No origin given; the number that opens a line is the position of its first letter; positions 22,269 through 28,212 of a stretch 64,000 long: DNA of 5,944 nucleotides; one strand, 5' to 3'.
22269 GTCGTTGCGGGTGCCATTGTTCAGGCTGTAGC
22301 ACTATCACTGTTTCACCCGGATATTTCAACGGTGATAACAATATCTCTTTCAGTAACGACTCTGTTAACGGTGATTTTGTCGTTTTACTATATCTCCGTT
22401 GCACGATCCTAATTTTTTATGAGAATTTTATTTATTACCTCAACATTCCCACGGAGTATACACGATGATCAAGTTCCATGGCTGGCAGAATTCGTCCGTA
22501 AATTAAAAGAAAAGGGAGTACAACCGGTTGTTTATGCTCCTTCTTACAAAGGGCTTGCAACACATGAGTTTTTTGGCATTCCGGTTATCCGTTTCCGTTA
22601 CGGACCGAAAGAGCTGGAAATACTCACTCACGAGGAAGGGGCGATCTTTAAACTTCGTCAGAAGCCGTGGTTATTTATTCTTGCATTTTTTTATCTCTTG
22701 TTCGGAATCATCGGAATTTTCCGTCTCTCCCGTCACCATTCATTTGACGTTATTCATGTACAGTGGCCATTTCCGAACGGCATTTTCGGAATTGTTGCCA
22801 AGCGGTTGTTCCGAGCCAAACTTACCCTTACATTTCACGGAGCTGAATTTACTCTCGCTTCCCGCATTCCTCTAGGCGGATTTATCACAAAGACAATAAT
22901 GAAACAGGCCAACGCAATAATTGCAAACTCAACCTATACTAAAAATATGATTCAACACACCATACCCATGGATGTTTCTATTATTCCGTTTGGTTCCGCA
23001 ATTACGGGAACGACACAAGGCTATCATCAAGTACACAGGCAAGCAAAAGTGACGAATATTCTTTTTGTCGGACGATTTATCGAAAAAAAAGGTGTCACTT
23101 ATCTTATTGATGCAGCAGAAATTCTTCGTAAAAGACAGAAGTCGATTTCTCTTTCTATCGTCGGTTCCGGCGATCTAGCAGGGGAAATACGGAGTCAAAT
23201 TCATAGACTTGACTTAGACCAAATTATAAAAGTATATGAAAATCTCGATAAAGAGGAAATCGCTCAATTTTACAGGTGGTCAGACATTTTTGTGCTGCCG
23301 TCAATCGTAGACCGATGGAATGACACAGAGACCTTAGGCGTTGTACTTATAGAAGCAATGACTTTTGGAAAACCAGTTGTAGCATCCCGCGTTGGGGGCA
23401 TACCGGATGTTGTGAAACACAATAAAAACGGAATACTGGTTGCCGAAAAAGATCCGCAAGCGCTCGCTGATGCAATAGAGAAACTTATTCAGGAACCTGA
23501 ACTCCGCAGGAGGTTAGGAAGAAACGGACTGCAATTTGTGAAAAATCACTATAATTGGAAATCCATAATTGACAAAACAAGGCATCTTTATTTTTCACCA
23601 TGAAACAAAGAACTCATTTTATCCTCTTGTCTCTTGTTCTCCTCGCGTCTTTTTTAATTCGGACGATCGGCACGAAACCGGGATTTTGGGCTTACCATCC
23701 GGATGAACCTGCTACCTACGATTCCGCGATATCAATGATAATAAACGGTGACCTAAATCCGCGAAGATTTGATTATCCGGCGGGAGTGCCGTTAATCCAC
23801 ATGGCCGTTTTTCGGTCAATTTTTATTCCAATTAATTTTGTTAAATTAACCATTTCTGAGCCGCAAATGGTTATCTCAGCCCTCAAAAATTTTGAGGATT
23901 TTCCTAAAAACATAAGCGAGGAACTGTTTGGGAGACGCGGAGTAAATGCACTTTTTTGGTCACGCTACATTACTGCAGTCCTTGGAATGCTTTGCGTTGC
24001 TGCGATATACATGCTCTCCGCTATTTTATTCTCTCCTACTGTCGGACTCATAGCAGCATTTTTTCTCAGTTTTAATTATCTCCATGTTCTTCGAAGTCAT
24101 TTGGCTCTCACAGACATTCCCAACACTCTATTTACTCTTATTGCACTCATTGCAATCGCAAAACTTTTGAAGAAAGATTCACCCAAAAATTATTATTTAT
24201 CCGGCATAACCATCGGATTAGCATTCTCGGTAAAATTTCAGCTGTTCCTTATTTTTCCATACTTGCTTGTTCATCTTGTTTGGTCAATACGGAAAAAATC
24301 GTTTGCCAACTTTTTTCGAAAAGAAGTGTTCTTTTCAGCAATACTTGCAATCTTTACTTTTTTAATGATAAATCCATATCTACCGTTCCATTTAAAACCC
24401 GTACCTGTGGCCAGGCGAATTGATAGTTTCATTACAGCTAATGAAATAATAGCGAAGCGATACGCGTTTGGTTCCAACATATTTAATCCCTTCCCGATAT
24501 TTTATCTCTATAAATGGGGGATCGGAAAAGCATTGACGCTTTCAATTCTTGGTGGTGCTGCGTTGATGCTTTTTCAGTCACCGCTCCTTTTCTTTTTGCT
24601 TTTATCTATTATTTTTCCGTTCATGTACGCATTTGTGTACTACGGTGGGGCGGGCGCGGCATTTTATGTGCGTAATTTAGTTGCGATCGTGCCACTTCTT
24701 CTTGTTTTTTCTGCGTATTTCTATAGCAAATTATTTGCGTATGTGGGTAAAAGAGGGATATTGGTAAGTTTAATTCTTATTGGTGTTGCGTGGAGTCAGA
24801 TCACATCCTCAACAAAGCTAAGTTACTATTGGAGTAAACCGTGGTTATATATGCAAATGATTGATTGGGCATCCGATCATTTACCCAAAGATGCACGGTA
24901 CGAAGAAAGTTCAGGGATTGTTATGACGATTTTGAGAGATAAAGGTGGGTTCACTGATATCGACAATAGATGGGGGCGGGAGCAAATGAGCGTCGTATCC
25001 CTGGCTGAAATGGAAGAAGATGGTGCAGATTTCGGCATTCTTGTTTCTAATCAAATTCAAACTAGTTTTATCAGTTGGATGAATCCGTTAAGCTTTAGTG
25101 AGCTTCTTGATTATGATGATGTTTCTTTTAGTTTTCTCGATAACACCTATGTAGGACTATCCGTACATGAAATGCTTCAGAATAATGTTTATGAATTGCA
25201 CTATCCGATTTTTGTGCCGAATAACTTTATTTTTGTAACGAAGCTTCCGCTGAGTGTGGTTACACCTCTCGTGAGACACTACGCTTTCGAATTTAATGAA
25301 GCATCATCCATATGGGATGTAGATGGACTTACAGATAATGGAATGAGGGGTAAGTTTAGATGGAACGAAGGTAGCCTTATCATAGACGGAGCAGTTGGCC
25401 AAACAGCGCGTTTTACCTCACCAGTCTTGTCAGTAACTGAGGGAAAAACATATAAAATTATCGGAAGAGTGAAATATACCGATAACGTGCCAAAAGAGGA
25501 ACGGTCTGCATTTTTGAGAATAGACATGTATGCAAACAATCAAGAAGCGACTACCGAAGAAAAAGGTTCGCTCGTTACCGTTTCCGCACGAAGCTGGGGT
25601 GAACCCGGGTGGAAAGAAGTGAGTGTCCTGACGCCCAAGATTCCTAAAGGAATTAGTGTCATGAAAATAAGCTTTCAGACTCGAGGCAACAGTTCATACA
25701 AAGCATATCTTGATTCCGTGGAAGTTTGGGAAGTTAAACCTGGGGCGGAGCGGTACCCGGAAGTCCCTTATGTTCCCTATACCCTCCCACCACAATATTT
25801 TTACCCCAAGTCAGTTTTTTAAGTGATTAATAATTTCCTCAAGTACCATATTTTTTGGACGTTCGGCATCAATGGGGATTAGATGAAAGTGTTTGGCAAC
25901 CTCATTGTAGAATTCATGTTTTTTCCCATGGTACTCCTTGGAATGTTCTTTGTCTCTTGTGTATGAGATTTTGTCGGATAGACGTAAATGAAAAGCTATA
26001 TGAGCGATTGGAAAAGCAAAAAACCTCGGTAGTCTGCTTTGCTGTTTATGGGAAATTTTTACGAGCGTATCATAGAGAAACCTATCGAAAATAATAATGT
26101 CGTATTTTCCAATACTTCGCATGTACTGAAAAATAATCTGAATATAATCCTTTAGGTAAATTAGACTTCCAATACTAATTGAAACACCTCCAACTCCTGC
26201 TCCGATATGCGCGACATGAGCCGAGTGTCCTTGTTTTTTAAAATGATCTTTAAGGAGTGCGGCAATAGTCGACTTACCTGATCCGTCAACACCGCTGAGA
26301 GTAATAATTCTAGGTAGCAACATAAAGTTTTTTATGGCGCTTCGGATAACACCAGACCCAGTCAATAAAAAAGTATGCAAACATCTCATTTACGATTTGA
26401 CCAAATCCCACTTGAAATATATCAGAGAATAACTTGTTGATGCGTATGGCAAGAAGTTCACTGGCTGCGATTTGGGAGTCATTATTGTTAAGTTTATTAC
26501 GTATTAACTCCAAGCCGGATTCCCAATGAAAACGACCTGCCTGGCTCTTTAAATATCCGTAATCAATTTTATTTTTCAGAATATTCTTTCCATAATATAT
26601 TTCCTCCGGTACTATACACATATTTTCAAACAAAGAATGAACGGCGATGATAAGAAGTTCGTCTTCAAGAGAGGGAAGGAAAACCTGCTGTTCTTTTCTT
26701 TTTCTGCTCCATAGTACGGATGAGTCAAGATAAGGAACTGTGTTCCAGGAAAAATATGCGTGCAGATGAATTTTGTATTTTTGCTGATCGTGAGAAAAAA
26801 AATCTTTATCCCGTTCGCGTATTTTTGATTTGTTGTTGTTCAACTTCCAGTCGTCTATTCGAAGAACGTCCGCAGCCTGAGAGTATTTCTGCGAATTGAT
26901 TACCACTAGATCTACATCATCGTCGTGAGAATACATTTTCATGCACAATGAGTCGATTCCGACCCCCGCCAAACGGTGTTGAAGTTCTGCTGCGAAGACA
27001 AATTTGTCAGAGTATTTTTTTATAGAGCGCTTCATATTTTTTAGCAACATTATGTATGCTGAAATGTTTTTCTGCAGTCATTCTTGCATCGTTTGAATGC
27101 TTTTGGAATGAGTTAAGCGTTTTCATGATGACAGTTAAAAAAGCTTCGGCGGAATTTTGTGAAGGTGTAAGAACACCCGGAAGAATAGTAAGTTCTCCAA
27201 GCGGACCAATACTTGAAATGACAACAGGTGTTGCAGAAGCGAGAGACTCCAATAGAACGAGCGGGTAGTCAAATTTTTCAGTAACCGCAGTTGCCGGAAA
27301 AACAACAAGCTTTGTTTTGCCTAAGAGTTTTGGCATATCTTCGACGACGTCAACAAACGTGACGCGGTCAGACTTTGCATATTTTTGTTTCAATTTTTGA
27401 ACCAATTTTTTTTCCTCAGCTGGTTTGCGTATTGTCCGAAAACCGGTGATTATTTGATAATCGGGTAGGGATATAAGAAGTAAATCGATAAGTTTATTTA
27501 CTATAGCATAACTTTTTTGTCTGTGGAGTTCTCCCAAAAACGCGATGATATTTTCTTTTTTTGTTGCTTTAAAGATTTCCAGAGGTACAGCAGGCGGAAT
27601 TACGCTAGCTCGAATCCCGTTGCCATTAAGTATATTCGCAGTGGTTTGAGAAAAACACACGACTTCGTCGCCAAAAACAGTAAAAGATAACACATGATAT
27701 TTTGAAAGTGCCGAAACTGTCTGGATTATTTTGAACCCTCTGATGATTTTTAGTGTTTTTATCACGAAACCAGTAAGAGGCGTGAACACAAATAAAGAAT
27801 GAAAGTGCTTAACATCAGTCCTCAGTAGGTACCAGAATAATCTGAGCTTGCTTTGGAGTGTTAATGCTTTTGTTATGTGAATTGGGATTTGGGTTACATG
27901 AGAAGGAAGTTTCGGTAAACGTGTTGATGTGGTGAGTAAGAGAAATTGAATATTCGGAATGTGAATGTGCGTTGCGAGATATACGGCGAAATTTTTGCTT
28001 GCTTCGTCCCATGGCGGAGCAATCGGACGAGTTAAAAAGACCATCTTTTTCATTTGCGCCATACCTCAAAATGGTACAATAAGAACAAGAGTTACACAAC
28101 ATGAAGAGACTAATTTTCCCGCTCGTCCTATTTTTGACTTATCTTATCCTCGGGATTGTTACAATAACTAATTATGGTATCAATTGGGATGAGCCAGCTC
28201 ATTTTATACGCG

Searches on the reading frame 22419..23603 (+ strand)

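Call 11: search_protein_families(library=pfam, proteins=[window:22419-23603:+], max_evalue=0.00001)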
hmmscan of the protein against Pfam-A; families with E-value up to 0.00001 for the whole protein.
window:22419-23603:+ (394 aa): 7 families
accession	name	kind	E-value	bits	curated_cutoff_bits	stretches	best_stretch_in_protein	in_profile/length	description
PF00534.26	Glycos_transf_1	-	2.8e-44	151.1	26.4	1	212-370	16-169/172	Glycosyl transferases group 1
PF13692.12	Glyco_trans_1_4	-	3.4e-38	131.5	27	1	213-358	3-141/142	Glycosyl transferases group 1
PF13439.12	Glyco_transf_4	-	2.2e-16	60.8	28.5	1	23-190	9-163/170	Glycosyltransferase Family 4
PF13524.12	Glyco_trans_1_2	-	5.7e-11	43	25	1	240-385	12-140/144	Glycosyl transferase-like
PF13579.12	Glyco_trans_4_4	-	5.6e-09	37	29.7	1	23-174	8-138/158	Glycosyl transferase 4-like domain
PF20706.3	GT4-conflict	-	1.8e-07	30.9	26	1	202-382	188-380/385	Family 4 Glycosyltransferase in conflict systems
PF13477.12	Glyco_trans_4_2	-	1.7e-06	28.7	23.4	1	94-171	60-139/139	Glycosyl transferase 4-like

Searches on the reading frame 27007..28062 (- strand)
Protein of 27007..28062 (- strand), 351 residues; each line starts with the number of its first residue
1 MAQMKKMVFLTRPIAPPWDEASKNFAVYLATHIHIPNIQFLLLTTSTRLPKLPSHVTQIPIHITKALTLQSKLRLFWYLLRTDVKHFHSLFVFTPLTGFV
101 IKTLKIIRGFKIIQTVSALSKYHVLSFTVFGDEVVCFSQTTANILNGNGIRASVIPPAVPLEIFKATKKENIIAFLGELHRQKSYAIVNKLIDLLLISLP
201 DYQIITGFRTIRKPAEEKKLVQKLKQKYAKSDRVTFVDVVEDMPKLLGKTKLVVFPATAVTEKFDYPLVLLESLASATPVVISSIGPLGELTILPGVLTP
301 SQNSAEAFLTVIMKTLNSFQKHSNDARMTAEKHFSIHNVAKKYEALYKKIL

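Call 11: search_protein_families(library=pfam, proteins=[window:27007-28062:-], max_evalue=0.00001)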
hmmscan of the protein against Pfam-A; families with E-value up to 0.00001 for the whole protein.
window:27007-28062:- (351 aa): 2 families
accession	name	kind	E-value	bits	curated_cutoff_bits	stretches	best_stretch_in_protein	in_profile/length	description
PF00534.26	Glycos_transf_1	-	5.3e-13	49.3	26.4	1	166-322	11-161/172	Glycosyl transferases group 1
PF13692.12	Glyco_trans_1_4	-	4.1e-12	47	27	1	171-316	2-140/142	Glycosyl transferases group 1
